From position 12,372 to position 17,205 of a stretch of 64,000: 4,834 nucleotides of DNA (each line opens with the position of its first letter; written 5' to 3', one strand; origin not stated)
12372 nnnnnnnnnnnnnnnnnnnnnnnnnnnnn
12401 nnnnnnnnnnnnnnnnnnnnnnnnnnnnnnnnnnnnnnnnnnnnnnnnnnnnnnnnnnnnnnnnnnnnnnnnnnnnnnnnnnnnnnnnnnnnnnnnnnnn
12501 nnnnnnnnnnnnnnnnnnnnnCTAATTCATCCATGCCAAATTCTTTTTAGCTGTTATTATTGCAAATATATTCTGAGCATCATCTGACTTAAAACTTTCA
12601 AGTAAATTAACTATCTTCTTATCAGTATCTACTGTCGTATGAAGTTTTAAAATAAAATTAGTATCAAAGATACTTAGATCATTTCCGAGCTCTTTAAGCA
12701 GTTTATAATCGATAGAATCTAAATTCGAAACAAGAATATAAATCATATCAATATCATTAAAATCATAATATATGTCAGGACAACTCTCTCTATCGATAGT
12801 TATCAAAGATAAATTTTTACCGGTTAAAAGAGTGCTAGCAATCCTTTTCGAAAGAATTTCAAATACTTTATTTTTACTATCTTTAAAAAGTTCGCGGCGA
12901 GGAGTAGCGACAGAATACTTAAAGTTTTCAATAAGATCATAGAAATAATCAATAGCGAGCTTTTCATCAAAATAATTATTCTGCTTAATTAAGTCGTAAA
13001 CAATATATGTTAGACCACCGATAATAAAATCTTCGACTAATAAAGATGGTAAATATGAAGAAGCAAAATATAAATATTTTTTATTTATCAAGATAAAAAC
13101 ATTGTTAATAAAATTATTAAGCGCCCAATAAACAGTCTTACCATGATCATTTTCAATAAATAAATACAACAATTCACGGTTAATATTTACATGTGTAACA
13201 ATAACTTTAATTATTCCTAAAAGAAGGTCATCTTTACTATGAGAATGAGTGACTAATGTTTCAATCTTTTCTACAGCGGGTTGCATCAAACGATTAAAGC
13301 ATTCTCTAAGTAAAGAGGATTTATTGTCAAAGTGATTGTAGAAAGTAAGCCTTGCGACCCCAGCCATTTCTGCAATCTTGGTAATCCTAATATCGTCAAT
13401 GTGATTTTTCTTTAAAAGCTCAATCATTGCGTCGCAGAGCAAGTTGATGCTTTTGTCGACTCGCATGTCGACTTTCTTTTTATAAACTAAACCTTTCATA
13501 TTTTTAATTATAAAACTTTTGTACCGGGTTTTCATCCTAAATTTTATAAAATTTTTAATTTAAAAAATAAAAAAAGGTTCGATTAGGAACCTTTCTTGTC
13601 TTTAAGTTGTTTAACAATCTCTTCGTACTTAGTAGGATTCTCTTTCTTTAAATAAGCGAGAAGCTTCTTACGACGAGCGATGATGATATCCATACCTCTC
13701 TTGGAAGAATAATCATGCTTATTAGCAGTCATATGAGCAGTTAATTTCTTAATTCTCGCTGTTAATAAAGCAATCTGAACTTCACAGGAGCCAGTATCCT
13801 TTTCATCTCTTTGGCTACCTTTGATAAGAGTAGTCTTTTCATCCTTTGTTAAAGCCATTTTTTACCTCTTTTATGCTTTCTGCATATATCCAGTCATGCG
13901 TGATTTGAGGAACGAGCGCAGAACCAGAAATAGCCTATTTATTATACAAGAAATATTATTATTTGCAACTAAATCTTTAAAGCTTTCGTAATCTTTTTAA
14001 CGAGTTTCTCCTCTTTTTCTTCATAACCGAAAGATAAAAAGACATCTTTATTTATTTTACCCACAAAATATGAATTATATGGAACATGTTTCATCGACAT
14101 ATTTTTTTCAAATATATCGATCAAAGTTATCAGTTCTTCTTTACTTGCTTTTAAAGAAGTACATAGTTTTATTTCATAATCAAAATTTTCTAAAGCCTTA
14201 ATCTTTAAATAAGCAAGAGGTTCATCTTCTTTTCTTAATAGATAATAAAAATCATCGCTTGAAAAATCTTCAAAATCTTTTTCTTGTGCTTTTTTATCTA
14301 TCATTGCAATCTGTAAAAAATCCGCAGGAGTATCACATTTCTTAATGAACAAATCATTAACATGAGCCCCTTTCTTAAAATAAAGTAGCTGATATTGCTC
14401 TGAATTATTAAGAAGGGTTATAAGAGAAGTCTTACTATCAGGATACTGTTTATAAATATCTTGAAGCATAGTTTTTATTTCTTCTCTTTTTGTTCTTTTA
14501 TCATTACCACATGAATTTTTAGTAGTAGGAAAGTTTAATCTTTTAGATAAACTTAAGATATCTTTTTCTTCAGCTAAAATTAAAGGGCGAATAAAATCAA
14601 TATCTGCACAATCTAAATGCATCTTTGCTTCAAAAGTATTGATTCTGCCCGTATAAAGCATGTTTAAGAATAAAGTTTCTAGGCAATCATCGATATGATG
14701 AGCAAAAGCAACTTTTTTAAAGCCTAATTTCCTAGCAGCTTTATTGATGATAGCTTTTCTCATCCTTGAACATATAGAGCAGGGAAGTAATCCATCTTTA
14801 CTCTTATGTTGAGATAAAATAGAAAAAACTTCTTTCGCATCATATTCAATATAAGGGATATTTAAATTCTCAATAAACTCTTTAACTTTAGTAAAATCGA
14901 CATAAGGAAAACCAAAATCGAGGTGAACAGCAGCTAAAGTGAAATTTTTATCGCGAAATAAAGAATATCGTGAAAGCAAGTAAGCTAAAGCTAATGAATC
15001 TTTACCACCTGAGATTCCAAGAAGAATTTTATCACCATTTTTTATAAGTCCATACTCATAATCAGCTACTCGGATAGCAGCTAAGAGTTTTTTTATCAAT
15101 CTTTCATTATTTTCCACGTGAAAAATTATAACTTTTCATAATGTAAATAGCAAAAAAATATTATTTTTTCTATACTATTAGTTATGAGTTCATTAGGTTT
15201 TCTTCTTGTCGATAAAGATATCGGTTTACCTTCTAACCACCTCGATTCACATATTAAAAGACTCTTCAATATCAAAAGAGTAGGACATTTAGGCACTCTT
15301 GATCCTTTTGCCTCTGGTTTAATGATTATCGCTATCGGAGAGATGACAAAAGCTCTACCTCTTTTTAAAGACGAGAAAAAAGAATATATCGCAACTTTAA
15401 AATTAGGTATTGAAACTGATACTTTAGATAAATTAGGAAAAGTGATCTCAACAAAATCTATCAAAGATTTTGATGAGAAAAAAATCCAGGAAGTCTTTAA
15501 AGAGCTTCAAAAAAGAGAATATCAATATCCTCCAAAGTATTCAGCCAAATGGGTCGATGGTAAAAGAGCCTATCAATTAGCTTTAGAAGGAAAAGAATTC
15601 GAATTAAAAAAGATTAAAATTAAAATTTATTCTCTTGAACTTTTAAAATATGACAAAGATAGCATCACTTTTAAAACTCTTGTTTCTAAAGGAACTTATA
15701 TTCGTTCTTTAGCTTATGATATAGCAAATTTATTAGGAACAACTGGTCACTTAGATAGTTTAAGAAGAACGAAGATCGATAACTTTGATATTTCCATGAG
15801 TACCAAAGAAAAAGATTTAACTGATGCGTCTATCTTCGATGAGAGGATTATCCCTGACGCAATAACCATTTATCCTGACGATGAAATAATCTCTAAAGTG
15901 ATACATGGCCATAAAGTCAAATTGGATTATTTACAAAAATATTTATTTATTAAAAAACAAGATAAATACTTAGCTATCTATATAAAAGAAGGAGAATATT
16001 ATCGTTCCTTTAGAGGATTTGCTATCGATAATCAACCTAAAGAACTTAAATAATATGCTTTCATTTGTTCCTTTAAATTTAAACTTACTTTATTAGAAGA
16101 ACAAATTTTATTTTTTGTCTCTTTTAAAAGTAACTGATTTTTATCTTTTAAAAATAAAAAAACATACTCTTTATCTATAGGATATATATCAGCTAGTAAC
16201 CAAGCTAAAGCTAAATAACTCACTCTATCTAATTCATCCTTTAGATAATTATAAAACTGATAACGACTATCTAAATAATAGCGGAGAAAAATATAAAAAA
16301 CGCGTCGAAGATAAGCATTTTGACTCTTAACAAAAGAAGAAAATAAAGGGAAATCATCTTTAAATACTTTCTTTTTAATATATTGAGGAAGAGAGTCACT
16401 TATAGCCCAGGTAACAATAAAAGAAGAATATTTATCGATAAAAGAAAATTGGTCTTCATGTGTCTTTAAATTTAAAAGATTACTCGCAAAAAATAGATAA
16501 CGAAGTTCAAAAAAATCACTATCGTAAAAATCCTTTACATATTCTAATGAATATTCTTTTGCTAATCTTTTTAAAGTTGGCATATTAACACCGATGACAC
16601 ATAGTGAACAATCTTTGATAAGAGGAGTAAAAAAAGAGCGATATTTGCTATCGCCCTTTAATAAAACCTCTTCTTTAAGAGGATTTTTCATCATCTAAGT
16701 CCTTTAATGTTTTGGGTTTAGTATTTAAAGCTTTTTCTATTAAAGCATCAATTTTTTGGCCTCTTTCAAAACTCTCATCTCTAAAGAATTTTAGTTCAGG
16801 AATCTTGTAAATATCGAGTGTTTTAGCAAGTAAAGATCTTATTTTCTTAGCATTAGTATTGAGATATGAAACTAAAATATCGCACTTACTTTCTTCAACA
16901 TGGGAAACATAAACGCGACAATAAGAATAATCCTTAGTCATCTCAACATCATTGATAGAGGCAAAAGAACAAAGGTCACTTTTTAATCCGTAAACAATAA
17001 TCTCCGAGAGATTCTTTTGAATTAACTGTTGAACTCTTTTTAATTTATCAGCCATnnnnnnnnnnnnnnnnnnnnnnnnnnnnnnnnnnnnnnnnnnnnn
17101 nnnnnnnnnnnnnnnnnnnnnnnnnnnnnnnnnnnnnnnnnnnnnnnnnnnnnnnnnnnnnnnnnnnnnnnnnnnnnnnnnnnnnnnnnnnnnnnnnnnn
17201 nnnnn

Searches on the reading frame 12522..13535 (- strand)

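Call 54: search_protein_families(library=pfam, proteins=[window:12522-13535:-], max_evalue=0.001)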
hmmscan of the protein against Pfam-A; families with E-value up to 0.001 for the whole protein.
window:12522-13535:- (337 aa): 1 family
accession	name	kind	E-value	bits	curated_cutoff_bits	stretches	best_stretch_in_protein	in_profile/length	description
PF00440.29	TetR_N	-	1.5e-06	28.3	24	1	38-79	6-47/47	Bacterial regulatory proteins, tetR family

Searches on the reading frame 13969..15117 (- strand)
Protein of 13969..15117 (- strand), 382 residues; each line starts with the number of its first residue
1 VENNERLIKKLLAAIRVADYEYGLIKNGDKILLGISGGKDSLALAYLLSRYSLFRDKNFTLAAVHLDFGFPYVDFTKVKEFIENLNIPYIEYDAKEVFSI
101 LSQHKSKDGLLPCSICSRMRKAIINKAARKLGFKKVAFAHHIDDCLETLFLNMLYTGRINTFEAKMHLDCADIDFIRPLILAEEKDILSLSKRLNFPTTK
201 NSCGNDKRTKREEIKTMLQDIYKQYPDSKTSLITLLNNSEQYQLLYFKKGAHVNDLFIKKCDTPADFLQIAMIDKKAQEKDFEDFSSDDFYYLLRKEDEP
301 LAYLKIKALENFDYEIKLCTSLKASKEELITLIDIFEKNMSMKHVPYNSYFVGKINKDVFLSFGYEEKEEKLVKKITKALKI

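Call 54: search_protein_families(library=pfam, proteins=[window:13969-15117:-], max_evalue=0.001)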
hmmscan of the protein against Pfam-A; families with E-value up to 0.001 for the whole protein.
window:13969-15117:- (382 aa): 2 families
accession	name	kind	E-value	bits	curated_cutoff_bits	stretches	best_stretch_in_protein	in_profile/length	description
PF01171.26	ATP_bind_3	-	2.1e-14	54.1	27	1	30-214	1-179/182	PP-loop family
PF02540.23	NAD_synthase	-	2.6e-06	27.2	21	1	29-131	19-120/242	NAD synthase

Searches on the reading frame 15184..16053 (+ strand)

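Call 54: search_protein_families(library=pfam, proteins=[window:15184-16053:+], max_evalue=0.001)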
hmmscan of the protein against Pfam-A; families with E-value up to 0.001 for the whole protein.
window:15184-16053:+ (289 aa): 2 families
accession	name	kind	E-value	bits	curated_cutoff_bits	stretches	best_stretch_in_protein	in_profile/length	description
PF01509.24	TruB_N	-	4.5e-51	173.6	27.3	1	25-173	1-149/149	TruB family pseudouridylate synthase (N terminal domain)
PF16198.10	TruB_C_2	-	5.9e-09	36.4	29.3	1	174-217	1-44/66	tRNA pseudouridylate synthase B C-terminal domain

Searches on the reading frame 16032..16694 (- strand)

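Call 55: search_protein_families(library=pfam, proteins=[window:16032-16694:-], max_evalue=0.001)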
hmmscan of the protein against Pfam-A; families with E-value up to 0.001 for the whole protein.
window:16032-16694:- (220 aa): 1 family
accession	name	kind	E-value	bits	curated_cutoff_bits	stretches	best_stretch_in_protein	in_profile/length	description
PF08713.17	DNA_alkylation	-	7.3e-10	39.3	21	1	33-187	27-199/213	DNA alkylation repair enzyme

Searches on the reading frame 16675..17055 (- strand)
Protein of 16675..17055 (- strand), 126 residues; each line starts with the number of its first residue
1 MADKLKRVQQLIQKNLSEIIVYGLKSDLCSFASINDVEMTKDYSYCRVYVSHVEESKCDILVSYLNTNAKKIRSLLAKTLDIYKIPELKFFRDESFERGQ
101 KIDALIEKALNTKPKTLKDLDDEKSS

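Call 88: search_protein_families(library=pfam, proteins=[window:16675-17055:-], max_evalue=0.0001)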
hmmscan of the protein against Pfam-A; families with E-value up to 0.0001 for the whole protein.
window:16675-17055:- (126 aa): 1 family
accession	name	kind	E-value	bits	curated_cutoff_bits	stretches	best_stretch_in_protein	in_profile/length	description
PF02033.23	RBFA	-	3.5e-26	92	34.7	1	5-106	2-105/105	Ribosome-binding factor A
